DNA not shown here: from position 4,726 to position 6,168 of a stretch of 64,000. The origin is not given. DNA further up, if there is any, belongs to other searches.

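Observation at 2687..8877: Non-canonical poly-gamma-glutamate locus: pgsB-pgsC without PgsA, coupled to a two-component system and a PduO-like protein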

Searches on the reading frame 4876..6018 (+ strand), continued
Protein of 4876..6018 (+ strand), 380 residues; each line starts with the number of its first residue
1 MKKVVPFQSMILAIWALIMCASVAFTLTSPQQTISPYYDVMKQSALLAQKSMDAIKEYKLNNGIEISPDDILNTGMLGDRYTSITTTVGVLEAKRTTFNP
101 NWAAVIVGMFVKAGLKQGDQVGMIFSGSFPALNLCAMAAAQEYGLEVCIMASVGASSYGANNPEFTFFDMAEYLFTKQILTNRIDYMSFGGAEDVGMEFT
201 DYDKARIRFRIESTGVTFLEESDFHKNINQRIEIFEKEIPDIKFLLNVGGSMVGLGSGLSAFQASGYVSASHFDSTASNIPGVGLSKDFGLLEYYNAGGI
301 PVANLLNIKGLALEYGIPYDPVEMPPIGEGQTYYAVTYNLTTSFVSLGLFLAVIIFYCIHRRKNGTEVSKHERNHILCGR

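Call 40: search_protein_families(library=pfam, proteins=[L015:11064-12566:+, L015:7064-9013:+, L025:4947-6386:+, L024:14034-14900:+, L026:3186-4865:+, L071:4518-8291:+, L071:11175-12086:+], max_evalue=0.01)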
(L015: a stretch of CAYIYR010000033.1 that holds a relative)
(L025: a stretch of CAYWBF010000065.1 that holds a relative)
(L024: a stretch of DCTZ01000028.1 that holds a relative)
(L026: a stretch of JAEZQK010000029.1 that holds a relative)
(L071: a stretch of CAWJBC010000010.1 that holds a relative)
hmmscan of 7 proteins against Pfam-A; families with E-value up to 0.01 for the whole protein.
L015:11064-12566:+ (500 aa): 3 families
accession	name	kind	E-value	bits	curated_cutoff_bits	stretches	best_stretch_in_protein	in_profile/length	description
PF06808.19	DctM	-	8.5e-17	61.5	23.8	1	18-438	4-410/413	Tripartite ATP-independent periplasmic transporter, DctM component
PF03600.22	CitMHS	-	5.8e-08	32.6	31.9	1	19-262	2-228/336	Citrate transporter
PF03606.21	DcuC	-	0.00048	19.2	23.1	1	76-353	88-367/461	C4-dicarboxylate anaerobic carrier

L015:7064-9013:+ (649 aa): 2 families
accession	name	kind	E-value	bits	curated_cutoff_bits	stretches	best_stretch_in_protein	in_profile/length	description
PF01019.26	G_glu_transpept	-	9.4e-124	414.4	27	1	90-644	2-512/512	Gamma-glutamyltranspeptidase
PF01314.23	AFOR_C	-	0.0029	17.2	27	0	15-97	56-135/385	Aldehyde ferredoxin oxidoreductase, domains 2 & 3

L025:4947-6386:+ (479 aa): 3 families
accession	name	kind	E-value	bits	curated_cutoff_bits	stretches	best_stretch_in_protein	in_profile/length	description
PF02518.31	HATPase_c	-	1.5e-18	67.7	26.4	1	367-473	3-109/111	Histidine kinase-, DNA gyrase B-, and HSP90-like ATPase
PF00512.31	HisKA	-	1.6e-07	31.7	26.9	1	267-323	6-59/66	His Kinase A (phospho-acceptor) domain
PF13589.12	HATPase_c_3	-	0.0014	19.1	25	1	369-434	2-61/137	Histidine kinase-, DNA gyrase B-, and HSP90-like ATPase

L024:14034-14900:+ (288 aa): 7 families
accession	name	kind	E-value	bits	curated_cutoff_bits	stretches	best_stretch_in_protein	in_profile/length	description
PF00005.33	ABC_tran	-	6.2e-29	101.8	25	1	20-154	2-137/137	ABC transporter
PF13304.12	AAA_21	-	1.5e-15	58.5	27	2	123-183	235-298/304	AAA domain, putative AbiEii toxin, Type IV TA system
PF13476.12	AAA_23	-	0.0014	19.7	27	1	20-96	11-77/201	AAA domain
PF13401.12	AAA_22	-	0.0023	18.7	27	1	31-152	7-93/130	AAA domain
PF13175.12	AAA_15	-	0.0028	17.8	32.1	1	17-56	12-50/374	AAA ATPase domain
PF13555.12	AAA_29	-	0.004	17.3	27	1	23-53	18-46/61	P-loop containing region of AAA domain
PF03193.22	RsgA_GTPase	-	0.0089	16.3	30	0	17-60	95-137/174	RsgA GTPase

L026:3186-4865:+ (559 aa): 1 family
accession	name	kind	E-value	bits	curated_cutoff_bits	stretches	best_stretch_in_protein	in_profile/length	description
PF03577.20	Peptidase_C69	-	3.4e-66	224.3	23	1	31-457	1-398/402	Peptidase family C69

L071:4518-8291:+ (1257 aa): 7 families
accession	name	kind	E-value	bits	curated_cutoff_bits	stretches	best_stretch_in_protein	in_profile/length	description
PF01364.23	Peptidase_C25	-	5e-56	191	23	1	246-585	1-372/374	Peptidase family C25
PF08126.16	Propeptide_C25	-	1.7e-21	76.8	22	1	32-200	5-175/205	Propeptide_C25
PF13860.13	FlgD_ig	-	3.5e-12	46.6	27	1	1187-1245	18-76/79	FlgD Ig-like domain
PF13585.12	CHU_C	-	2.2e-05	25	27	1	1190-1246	25-75/86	CHU_C Type IX secretion signal domain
PF18962.6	Por_Secre_tail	-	0.00031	21.4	27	1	1175-1253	3-73/75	Secretion system C-terminal sorting domain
PF07705.17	CARDB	-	0.00098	19.7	22.7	0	703-786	15-87/101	CARDB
PF06119.19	NIDO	-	0.0018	18.7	25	0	991-1045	2-51/186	Nidogen-like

L071:11175-12086:+ (303 aa): 0 families

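Call 59: search_protein_families(library=ncbifam, proteins=[L049:11026-12447:+, L049:12416-13048:+, L049:13961-15265:+, L049:15438-16583:+, L049:16658-18499:+, L001:944-1723:+, L001:224-895:+, L001:1742-5524:+], max_evalue=0.001)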
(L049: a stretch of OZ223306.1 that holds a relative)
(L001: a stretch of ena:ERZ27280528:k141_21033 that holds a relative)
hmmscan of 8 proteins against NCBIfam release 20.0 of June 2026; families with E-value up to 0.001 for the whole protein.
L049:11026-12447:+ (473 aa): 61 families (the best 25 are shown)
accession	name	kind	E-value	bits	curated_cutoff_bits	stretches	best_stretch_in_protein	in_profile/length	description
NF008468.0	PRK11360.1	equivalog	9.6e-25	87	646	1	253-462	400-611/616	two-component system sensor histidine kinase AtoS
NF008298.1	PRK11086.1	subfamily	7.1e-18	64.3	520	1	353-457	421-523/529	DcuS/MalK family sensor histidine kinase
NF045595.1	HK_scytonemin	equivalog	5.6e-16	58.1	865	1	227-457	396-633/637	scytonemin biosynthesis sensor histidine kinase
NF008312.0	PRK11100.1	equivalog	2e-15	56.6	356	1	237-458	242-473/477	two-component system sensor histidine kinase CreC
NF046044.1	PnpS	equivalog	3.1e-15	56.1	400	1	258-457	179-389/390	two-component system histidine kinase PnpS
TIGR02916.1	PEP_his_kin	equivalog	2e-14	53.1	300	1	255-457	481-678/679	XrtA/PEP-CTERM system histidine kinase PrsK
TIGR02966.1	phoR_proteo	equivalog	9.8e-14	51.1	334.2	1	256-456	121-332/333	phosphate regulon sensor histidine kinase PhoR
NF006800.0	PRK09303.1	equivalog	1.3e-13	50.7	342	1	253-454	155-372/383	histidine kinase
NF010411.0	PRK13837.1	equivalog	2.5e-13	49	647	1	316-457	520-673/828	two-component system VirA-like sensor kinase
NF053867.1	SprKinKinDBac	equivalog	9.4e-13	47.4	775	1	191-457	237-495/500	sporulation kinase KinD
NF011627.0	PRK15053.1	equivalog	1.9e-12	46.6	656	1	351-458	428-538/552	sensor histidine kinase DpiB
NF007004.0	PRK09467.1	equivalog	3.4e-12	45.9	415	1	244-458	227-435/440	two-component system sensor histidine kinase EnvZ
NF041947.1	LuxQ_Vibrio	equivalog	1e-11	43.5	1200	1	339-457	570-694/843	quorum-sensing autoinducer 2 sensor kinase/phosphatase LuxQ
NF033092.0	HK_WalK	equivalog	2.5e-11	42.9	725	1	257-457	380-592/594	cell wall metabolism sensor histidine kinase WalK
NF008302.0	PRK11091.1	equivalog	1.2e-10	40.3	838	1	343-458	387-504/779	aerobic respiration two-component sensor histidine kinase ArcB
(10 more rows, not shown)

L049:12416-13048:+ (210 aa): 94 families (the best 25 are shown)
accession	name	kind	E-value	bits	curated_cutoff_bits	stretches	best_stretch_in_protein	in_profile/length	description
NF040689.1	MtrAB_MtrA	equivalog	1.7e-18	66.8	300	1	7-127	1-120/219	MtrAB system response regulator MtrA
NF041733.1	resp_reg_CseB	equivalog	2.3e-17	63.1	350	1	6-131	2-126/228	two-component system response regulator CseB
NF051850.1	RespRegRprY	equivalog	3.2e-17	62.7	370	1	1-127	1-127/234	response regulator transcription factor RprY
NF045505.1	RR_RssB_Pseudo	equivalog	4.1e-17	62.3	700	1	4-108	5-109/394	two-component system response regulator RssB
NF008469.0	PRK11361.1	equivalog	7.3e-17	61.2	714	1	2-112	2-112/461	acetoacetate metabolism transcriptional regulator AtoC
NF045944.1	ResRegRpaBCyano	equivalog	2.9e-16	59.6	330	1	9-129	2-121/229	response regulator transcription factor RpaB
NF040534.1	resp_reg_YycF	equivalog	7.4e-16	58.1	340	1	6-134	2-129/231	response regulator YycF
NF007969.0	PRK10693.1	equivalog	9.4e-16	57.7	329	1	6-109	9-112/337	two-component system response regulator RssB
TIGR02154.1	PhoB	equivalog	1.8e-15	56.9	296.2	1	5-125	3-125/226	phosphate regulon transcriptional regulator PhoB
NF008296.0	PRK11083.1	equivalog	4.5e-15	55.7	273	1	5-129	4-127/228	two-component system response regulator CreB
NF006900.1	PRK09390.1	equivalog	6e-15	55.3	255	1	1-126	1-126/203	response regulator FixJ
NF007546.0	PRK10161.1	equivalog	1.7e-14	53.9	471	1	5-129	3-129/229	phosphate response regulator transcription factor PhoB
NF041367.1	CheY_Halo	equivalog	1.5e-13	51.1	200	1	7-117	1-111/114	chemotaxis protein CheY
NF053854.1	RespRegPhoBBctds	equivalog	2e-13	50.2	270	1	7-132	1-127/225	two-component system response regulator PhoB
TIGR01818.1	ntrC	equivalog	2.1e-13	49.9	558.6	1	7-144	1-138/463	nitrogen regulation protein NR(I)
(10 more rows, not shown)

L049:13961-15265:+ (434 aa): 0 families

L049:15438-16583:+ (381 aa): 1 family
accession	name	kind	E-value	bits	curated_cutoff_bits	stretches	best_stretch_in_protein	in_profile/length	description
TIGR02994.1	ectoine_eutE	equivalog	0.00011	21.3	402.7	0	168-213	99-143/325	N(2)-acetyl-L-2,4-diaminobutanoate deacetylase DoeB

L049:16658-18499:+ (613 aa): 2 families
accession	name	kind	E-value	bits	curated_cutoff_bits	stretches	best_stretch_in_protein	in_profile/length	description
TIGR00066.1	g_glut_trans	equivalog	1.3e-160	535.4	357.85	1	84-605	1-518/518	gamma-glutamyltransferase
NF007187.0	PRK09615.1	equivalog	2.1e-133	445.7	990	1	79-606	45-573/581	gamma-glutamyltransferase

L001:944-1723:+ (259 aa): 1 family
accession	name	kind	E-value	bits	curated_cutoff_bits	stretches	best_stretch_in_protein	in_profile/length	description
TIGR02994.1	ectoine_eutE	equivalog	1.2e-10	40.9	402.7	1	46-158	44-145/325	N(2)-acetyl-L-2,4-diaminobutanoate deacetylase DoeB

L001:224-895:+ (223 aa): 2 families
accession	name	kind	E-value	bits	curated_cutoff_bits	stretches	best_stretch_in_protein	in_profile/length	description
NF045961.1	MAG5150_fam_LP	equivalog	0.00076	19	80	1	1-62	1-59/331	MAG5150 family histidine triad lipoprotein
TIGR04547.1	Mollicu_LP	subfamily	0.00089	17.7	65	0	1-38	1-39/807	MOLPALP family lipoprotein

L001:1742-5524:+ (1260 aa): 0 families

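Call 61: search_dna_similar(query=window:4876-6018:+, collection=plasmids, mode=protein, max_rows=12)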
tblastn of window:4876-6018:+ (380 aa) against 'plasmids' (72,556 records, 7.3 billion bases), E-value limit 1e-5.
Records with a match: 1; places in all: 1; records where one place covers at least 80% of the query: 0.
Best place of each record, by identity: <60% 1.
By first word of the organism name: Cetobacterium 1.
By predicted mobility (MOB-suite, as given by PLSDB): non-mobilizable 1.
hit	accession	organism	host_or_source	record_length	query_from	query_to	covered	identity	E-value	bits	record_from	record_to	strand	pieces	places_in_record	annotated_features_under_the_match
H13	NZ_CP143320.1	Cetobacterium somerae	intestine of Yellow Catfish,pure culture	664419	38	317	74%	32.0%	8e-32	134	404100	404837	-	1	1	pgsW: poly-gamma-glutamate system protein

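Call 62: get_annotated_region(hit=H13, flank=7000)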
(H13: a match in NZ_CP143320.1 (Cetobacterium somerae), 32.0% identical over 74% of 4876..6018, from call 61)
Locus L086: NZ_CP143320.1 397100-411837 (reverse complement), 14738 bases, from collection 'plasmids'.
description: Cetobacterium somerae strain ceto plasmid p1, complete sequence
organism: Cetobacterium somerae (NCBI taxid 188913)
taxonomy: Bacteria; Fusobacteriota; Fusobacteriia; Fusobacteriales; Fusobacteriaceae; Cetobacterium; Cetobacterium somerae
host: -; source: intestine of Yellow Catfish,pure culture; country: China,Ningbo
typing (MOB-suite, as given by PLSDB): non-mobilizable
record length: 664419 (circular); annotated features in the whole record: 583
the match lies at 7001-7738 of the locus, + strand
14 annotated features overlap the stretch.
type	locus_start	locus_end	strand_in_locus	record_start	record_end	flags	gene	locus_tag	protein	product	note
CDS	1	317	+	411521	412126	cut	-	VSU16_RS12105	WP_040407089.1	response regulator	GO:0000160 - phosphorelay signal transduction system [Evidence IEA]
CDS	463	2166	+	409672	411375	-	ggt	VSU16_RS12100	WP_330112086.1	gamma-glutamyltransferase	GO:0006750 - glutathione biosynthetic process [Evidence IEA]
CDS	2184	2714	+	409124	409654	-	-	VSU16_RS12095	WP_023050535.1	DUF6305 family protein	-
CDS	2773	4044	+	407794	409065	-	-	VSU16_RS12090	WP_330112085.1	TRAP transporter large permease subunit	-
CDS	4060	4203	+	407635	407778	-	-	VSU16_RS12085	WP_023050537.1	hypothetical protein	-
CDS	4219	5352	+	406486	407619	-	-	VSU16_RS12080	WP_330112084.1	succinylglutamate desuccinylase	-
CDS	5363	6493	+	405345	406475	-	pgsB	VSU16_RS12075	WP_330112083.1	poly-gamma-glutamate synthase PgsB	GO:0070501 - poly-gamma-glutamate biosynthetic process [Evidence IEA]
CDS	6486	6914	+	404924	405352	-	pgsC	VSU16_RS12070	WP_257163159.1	poly-gamma-glutamate biosynthesis protein PgsC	GO:0070501 - poly-gamma-glutamate biosynthetic process [Evidence IEA]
CDS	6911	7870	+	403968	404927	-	pgsW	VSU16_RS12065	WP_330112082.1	poly-gamma-glutamate system protein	-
CDS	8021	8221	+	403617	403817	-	-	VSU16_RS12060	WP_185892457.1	cold-shock protein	-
CDS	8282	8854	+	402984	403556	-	-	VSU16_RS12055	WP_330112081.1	sigma-70 family RNA polymerase sigma factor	GO:0006352 - DNA-templated transcription initiation [Evidence IEA]; GO:0006355 - regulation of DNA-templated ...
CDS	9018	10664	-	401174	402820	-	treC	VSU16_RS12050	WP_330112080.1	alpha,alpha-phosphotrehalase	GO:0005991 - trehalose metabolic process [Evidence IEA]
CDS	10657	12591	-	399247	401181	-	-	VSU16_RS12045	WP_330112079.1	fructose-specific PTS transporter subunit EIIC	GO:0009401 - phosphoenolpyruvate-dependent sugar phosphotransferase system [Evidence IEA]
CDS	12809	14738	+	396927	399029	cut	-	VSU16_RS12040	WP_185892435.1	BglG family transcription antiterminator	-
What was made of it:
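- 4876..6018 (+): pgsW (TIGR04332): an N-terminal TM helix, an alpha/beta ectodomain of about 310 aa and a C-terminal TM helix. It occupies the position of PgsA/CapA but is unrelated to it. The gene symbol pgsW is used in the Cetobacterium annotation (calls 61, 62).
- On DUF6305 (PF19823): NCBI names the Cetobacterium homologue 'DUF6305 family protein' (call 62).
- Closest known: Three-gene capB-capC-'capA'. Same: Cetobacterium also carries ggt, DUF6305, a TRAP-type large permease and a 'succinylglutamate desuccinylase' directly upstream (call 62).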

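Call 67: search_protein_families(library=pfam, proteins=[L086:6911-7870:+, window:4876-6018:+], max_evalue=10)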
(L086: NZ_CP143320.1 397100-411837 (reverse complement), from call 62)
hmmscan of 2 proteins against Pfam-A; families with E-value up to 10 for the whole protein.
L086:6911-7870:+ (319 aa): 3 families
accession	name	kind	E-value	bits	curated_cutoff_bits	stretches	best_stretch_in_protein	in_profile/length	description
PF14947.12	HTH_45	-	0.014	15.9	25.5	1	151-183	26-58/77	Winged helix-turn-helix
PF09084.16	NMT1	-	0.087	13.1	20.5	1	79-120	85-129/216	NMT1/THI5 like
PF19810.5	HFX_2341_N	-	0.11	13.4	30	1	180-241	26-90/120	HFX_2341-like, N-terminal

window:4876-6018:+ (380 aa): 1 family
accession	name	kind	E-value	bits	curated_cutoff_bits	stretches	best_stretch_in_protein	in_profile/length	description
PF14264.12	Glucos_trans_II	-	0.05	13.2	30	1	335-366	92-123/317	Glucosyl transferase GtrII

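Call 84: search_protein_representatives(alignment_id=A1)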
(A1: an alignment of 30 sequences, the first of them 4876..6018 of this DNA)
Query: 30 sequences, 369 profile positions. Proteins with E-value up to 0.001 (for the whole library): 1427; up to 1e-10: 1085; up to 1e-30: 725. The best 150 are listed.
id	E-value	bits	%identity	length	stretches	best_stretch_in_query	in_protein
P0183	6.1e-146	502.1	-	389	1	3-365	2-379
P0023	1.0e-143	494.8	-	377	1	2-363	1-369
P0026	1.3e-135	468.0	-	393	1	3-362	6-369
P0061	3.4e-135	466.7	-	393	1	8-368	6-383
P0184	1.3e-134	464.8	-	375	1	2-362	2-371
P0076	2.3e-133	460.7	-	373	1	10-366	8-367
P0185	2.3e-132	457.4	-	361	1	10-365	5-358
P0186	3.6e-130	450.2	-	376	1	2-365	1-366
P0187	1.1e-129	448.6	-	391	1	6-364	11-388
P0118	3.7e-124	430.4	-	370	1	9-365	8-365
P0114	5.8e-120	416.6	-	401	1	4-363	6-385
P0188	5.3e-119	413.4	-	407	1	2-368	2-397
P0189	7.9e-118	409.6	-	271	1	2-272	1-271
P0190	3.0e-116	404.4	-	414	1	3-366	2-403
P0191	5.6e-116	403.5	-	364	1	16-364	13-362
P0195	2.6e-107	375.0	-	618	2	16-357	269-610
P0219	4.1e-84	298.6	-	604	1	16-352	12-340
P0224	1.4e-81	290.3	-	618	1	14-362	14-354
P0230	1.6e-79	283.5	-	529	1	16-352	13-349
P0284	1.6e-70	253.9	-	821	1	10-360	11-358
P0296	6.2e-69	248.7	-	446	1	19-360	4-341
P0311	1.4e-67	244.2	-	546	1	30-356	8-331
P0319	3.2e-67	243.0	-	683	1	27-363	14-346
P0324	6.7e-67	242.0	-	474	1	76-363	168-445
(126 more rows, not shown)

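Call 85: search_protein_families(library=pfam, proteins=[P0195, P0219, P0224, P0284, P0319, P0230, P0311, P0324, P0296], max_evalue=0.001)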
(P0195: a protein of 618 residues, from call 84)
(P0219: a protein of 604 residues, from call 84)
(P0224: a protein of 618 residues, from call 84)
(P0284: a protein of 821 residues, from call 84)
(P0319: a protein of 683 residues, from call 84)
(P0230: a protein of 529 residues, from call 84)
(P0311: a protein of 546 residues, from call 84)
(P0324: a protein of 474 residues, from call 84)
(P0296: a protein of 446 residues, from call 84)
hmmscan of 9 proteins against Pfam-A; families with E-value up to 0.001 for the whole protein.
P0195 (618 aa): 0 families

P0219 (604 aa): 1 family
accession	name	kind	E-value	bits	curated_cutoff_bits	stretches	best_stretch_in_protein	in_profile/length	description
PF24827.1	AstE_AspA_cat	-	2.5e-14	53.7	25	1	410-511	1-111/192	Succinylglutamate desuccinylase/Aspartoacylase catalytic domain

P0224 (618 aa): 1 family
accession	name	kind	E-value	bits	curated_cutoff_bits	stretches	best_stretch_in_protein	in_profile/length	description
PF24827.1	AstE_AspA_cat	-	1.7e-16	60.8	25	1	408-590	1-172/192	Succinylglutamate desuccinylase/Aspartoacylase catalytic domain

P0284 (821 aa): 2 families
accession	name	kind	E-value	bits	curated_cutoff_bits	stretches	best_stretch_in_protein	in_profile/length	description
PF02518.31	HATPase_c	-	5.7e-17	62.6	26.4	1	712-819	3-110/111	Histidine kinase-, DNA gyrase B-, and HSP90-like ATPase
PF00512.31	HisKA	-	2e-10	41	26.9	1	615-670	6-61/66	His Kinase A (phospho-acceptor) domain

P0319 (683 aa): 0 families

P0230 (529 aa): 0 families

P0311 (546 aa): 0 families

P0324 (474 aa): 1 family
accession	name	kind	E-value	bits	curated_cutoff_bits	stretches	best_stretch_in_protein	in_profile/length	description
PF14102.11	Caps_synth_CapC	-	7.8e-31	107.4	27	1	8-124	1-119/119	Capsule biosynthesis CapC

P0296 (446 aa): 0 families
